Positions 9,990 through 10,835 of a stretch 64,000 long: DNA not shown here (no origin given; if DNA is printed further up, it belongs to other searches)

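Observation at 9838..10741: Bactofilin fused to an excisionase-type HTH, translationally coupled to a tail-anchored HTH protein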

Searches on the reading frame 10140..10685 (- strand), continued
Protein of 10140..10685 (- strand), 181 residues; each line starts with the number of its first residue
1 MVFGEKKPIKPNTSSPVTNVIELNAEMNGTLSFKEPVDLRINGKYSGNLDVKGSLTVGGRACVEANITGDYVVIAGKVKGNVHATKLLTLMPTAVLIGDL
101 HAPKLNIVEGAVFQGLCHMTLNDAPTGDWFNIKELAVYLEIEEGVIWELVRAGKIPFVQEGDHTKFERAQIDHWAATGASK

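Call 44: fold_search(model_id=the predicted structure, library=pdb)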
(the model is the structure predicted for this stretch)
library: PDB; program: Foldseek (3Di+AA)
matches with E <= 10: 500; with E <= 0.001: 0
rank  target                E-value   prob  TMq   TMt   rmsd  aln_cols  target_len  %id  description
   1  6rib_A                1.3e-03  1.00  0.44  0.78   5.0       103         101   30  Cryo-EM reconstruction of Thermus thermophilus bactofilin double helical filaments (released 2019-07-17)
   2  2n3d_MODEL_1_A        4.2e-03  1.00  0.49  0.83   2.2       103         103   27  Atomic structure of the cytoskeletal bactofilin BacA revealed by solid-state NMR (released 2015-12-16)
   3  6ria_1                2.9e-02  1.00  0.39  0.76   4.1        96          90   27  Bactofilin from Thermus thermophilus, F105R mutant crystal structure (released 2019-07-17)
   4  6ama_B                1.7e-01  1.00  0.25  0.72   1.7        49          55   18  Structure of S. coelicolor/S. venezuelae BldC-smeA-ssfA complex to 3.09 Angstrom (released 2018-03-28)
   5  8dgl_B                1.8e-01  1.00  0.27  0.68   1.1        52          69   15  Crystal Structure of the RdfS Excisionase (released 2022-10-05)
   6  6ama_H                1.8e-01  1.00  0.25  0.73   1.6        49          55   18  Structure of S. coelicolor/S. venezuelae BldC-smeA-ssfA complex to 3.09 Angstrom (released 2018-03-28)
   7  4j2n_C                2.1e-01  1.00  0.26  0.76   2.2        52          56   23  Crystal Structure of mycobacteriophage Pukovnik Xis (released 2013-10-23)
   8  6amk_B                2.8e-01  1.00  0.25  0.78   1.6        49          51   18  Structure of Streptomyces venezuelae BldC-whiI opt complex (released 2018-03-28)
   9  6ama_P                3.0e-01  1.00  0.25  0.72   1.6        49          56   18  Structure of S. coelicolor/S. venezuelae BldC-smeA-ssfA complex to 3.09 Angstrom (released 2018-03-28)
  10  4j2n_A                3.3e-01  1.00  0.25  0.77   1.7        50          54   22  Crystal Structure of mycobacteriophage Pukovnik Xis (released 2013-10-23)
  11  7lwr_A                3.3e-01  1.00  0.24  0.74   2.0        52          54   23  Structural and Biochemical Insight into Assembly of Molecular Motors Involved in Viral DNA Packaging (released 2022-03-09)
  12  8axg_BBB              3.5e-01  0.44  0.24  0.10  10.0       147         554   15  Crystal structure of Fusobacterium nucleatum fusolisin protease (released 2023-09-13)
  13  8dgl_A                3.9e-01  1.00  0.27  0.71   1.0        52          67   13  Crystal Structure of the RdfS Excisionase (released 2022-10-05)
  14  6ama_A                4.4e-01  1.00  0.25  0.74   1.6        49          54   18  Structure of S. coelicolor/S. venezuelae BldC-smeA-ssfA complex to 3.09 Angstrom (released 2018-03-28)
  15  5i44_A                4.4e-01  1.00  0.26  0.63   2.0        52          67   15  Structure of RacA-DNA complex; P21 form (released 2016-05-04)
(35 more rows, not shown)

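Call 46: search_protein_representatives(protein=window:10140-10685:-)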
Query: 181 residues. Proteins with E-value up to 0.001 (for the whole library): 9929; up to 1e-10: 382; up to 1e-30: 11. The best 150 are listed.
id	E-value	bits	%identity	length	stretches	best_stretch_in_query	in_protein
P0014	4.5e-88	310.1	77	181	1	1-181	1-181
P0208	1.7e-42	161.6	67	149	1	62-179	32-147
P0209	4.2e-35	137.6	45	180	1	19-175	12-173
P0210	7.3e-35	136.8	44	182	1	11-176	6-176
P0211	2.9e-34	134.8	44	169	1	20-179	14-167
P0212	4.1e-34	134.3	41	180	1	15-177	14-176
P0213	7.3e-34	133.5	37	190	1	5-178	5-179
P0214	3.3e-33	131.4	44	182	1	18-175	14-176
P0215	1.9e-31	125.6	41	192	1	6-177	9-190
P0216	4.0e-31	124.6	41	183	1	17-179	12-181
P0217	9.0e-31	123.4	42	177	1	20-176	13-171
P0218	4.2e-29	118.0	41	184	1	18-179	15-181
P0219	4.2e-29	118.0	38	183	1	14-175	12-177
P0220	5.0e-29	117.8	40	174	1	16-177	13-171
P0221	7.8e-29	117.1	40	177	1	7-175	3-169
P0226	2.0e-26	109.3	36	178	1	18-175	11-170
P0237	7.1e-20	87.9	35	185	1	20-176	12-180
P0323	5.4e-13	65.5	29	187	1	21-176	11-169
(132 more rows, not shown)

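Call 47: list_cluster_members(proteins=[P0209, P0210, P0211, P0212, P0213, P0215, P0219, P0226, P0237, P0323])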
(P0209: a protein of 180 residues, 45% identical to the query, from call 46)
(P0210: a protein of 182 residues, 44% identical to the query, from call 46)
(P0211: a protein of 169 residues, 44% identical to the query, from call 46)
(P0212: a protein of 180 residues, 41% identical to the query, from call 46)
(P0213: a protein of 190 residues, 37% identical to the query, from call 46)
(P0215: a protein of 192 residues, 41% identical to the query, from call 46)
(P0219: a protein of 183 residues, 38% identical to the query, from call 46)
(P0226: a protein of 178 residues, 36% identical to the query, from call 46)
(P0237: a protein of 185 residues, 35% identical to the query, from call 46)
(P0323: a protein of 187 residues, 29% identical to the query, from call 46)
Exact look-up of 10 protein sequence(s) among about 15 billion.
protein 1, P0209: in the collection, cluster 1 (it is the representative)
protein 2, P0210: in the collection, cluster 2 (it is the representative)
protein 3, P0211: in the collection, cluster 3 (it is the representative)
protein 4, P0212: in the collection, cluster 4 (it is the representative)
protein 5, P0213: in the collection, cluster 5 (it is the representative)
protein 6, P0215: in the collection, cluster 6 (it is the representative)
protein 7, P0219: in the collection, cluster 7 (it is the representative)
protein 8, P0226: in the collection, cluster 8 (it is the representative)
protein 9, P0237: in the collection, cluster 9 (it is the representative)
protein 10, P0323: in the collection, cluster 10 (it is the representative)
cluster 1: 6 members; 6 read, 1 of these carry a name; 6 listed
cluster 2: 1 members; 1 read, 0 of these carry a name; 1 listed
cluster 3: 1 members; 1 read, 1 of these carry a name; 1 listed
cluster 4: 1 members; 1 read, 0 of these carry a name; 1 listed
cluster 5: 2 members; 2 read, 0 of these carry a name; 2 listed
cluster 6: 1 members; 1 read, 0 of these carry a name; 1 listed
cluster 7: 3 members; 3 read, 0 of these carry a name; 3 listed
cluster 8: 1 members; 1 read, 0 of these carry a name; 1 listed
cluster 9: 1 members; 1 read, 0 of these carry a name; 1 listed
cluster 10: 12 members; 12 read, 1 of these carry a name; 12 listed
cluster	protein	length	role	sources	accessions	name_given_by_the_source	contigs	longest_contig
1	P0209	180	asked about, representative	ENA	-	-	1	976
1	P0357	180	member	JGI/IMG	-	cytoskeletal protein CcmA (bactofilin family)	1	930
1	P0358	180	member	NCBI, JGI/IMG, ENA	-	-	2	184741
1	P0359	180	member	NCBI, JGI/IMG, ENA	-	-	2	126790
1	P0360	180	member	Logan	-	-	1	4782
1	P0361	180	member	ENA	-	-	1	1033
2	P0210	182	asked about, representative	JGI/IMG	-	-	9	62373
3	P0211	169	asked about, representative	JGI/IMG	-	excisionase family DNA binding protein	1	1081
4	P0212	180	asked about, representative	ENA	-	-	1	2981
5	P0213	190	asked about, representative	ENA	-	-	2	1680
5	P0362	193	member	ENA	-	-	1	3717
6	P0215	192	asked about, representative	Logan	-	-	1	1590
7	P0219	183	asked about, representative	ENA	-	-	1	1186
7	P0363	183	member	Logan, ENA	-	-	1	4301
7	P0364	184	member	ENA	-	-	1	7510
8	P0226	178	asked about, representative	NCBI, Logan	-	-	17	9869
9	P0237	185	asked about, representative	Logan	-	-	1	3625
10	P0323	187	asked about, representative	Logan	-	-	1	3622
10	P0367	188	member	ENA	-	-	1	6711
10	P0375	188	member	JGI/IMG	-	-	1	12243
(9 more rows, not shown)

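Call 48: find_encoding_contigs(protein=P0358, flank=6000, max_places=2)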
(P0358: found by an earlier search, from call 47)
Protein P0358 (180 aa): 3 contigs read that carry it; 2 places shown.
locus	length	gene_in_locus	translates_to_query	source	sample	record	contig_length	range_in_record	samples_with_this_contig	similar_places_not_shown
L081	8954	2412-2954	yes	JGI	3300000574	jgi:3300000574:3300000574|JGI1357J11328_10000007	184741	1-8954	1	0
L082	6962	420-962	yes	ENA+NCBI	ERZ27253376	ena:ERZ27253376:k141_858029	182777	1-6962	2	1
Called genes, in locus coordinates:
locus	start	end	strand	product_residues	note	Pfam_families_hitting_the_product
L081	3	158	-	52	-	?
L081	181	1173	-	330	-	PF14623:Vint, PF07591:PT-HINT, PF14890:Intein_splicing (faint)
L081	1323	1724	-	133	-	PF07591:PT-HINT, PF14890:Intein_splicing (faint)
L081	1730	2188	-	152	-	-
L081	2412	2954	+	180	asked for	PF04519:Bactofilin, PF12728:HTH_17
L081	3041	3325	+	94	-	PF12728:HTH_17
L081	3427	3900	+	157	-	PF03449:GreA_GreB_N, PF01272:GreA_GreB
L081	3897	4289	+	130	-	PF01648:ACPS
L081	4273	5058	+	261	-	PF04794:YdjC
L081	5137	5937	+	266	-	PF01975:SurE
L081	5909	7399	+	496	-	PF00171:Aldedh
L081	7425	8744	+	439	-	PF00202:Aminotran_3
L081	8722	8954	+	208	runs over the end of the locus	-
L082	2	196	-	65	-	?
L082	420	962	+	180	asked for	PF04519:Bactofilin, PF12728:HTH_17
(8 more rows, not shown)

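Call 49: find_encoding_contigs(protein=P0210, flank=6000, max_places=2)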
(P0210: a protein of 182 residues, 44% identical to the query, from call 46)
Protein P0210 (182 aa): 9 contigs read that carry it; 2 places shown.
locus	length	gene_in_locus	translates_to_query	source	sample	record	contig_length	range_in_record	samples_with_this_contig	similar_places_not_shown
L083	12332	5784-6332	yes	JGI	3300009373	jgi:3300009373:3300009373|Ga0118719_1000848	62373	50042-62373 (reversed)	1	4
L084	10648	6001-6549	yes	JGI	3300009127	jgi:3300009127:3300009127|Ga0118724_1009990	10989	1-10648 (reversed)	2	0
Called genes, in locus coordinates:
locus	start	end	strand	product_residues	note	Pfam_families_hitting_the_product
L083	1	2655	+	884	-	?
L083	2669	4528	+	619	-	PF13584:BatD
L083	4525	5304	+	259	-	PF07719:TPR_2 (faint), PF00515:TPR_1 (weak)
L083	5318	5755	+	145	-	PF02308:MgtC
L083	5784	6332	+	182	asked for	PF04519:Bactofilin, PF12728:HTH_17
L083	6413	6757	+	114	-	PF12728:HTH_17 (weak)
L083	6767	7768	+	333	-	PF13180:PDZ_2 (faint), PF17820:PDZ_6 (weak), PF00595:PDZ (weak)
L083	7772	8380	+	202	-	-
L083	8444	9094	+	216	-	PF07719:TPR_2 (faint)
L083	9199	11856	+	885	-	PF02739:5_3_exonuc_N, PF01367:5_3_exonuc, PF01612:DNA_pol_A_exo1, PF22619:DNA_polI_exo1, PF00476:DNA_pol_A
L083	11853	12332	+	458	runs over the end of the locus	PF08323:Glyco_transf_5, PF13439:Glyco_transf_4 (weak), PF00534:Glycos_transf_1, PF13692:Glyco_trans_1_4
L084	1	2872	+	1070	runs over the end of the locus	?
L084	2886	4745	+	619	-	PF13584:BatD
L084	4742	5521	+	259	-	PF07719:TPR_2 (faint), PF00515:TPR_1 (weak)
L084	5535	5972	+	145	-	PF02308:MgtC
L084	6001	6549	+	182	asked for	PF04519:Bactofilin, PF12728:HTH_17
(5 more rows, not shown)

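Call 52: find_encoding_contigs(protein=P0375, flank=6000, max_places=1)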
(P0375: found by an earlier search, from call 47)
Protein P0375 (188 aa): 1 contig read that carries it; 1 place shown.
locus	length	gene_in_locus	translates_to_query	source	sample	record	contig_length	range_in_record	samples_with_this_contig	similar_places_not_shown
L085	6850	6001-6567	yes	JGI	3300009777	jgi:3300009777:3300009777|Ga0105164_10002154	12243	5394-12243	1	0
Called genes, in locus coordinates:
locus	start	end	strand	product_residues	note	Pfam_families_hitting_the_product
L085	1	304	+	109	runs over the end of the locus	PF09685:MamF_MmsF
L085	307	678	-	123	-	PF13560:HTH_31, PF12844:HTH_19 (weak), PF01381:HTH_3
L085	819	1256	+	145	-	-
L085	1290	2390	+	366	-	PF25216:Volactin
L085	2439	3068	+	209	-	-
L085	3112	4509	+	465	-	PF00142:Fer4_NifH (weak), PF01656:CbiA, PF06564:CBP_BcsQ, PF09140:MipZ (faint), PF10609:ParA (faint), PF13614:AAA_31, PF16561:AMPK1_CBM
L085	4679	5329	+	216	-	-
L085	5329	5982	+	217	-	-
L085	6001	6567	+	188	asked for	PF04519:Bactofilin, PF12728:HTH_17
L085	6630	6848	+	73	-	?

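Call 53: find_encoding_contigs(protein=P0226, flank=6000, max_places=1)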
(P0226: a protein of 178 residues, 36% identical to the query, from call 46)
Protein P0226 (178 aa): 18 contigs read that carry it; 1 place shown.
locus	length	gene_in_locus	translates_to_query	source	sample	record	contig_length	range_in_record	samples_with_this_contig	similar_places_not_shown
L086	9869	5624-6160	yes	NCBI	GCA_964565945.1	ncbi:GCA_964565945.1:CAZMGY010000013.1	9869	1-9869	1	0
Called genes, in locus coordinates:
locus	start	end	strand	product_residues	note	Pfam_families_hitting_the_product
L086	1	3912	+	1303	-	?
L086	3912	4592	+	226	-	PF05036:SPOR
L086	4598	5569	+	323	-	PF07719:TPR_2 (weak), PF00515:TPR_1 (weak), PF00595:PDZ (weak), PF13180:PDZ_2 (faint), PF17820:PDZ_6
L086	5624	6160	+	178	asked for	PF04519:Bactofilin, PF12728:HTH_17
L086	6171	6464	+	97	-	PF12728:HTH_17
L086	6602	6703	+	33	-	-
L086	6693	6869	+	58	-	-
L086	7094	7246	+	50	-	-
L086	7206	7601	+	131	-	-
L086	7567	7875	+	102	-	-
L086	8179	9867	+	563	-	?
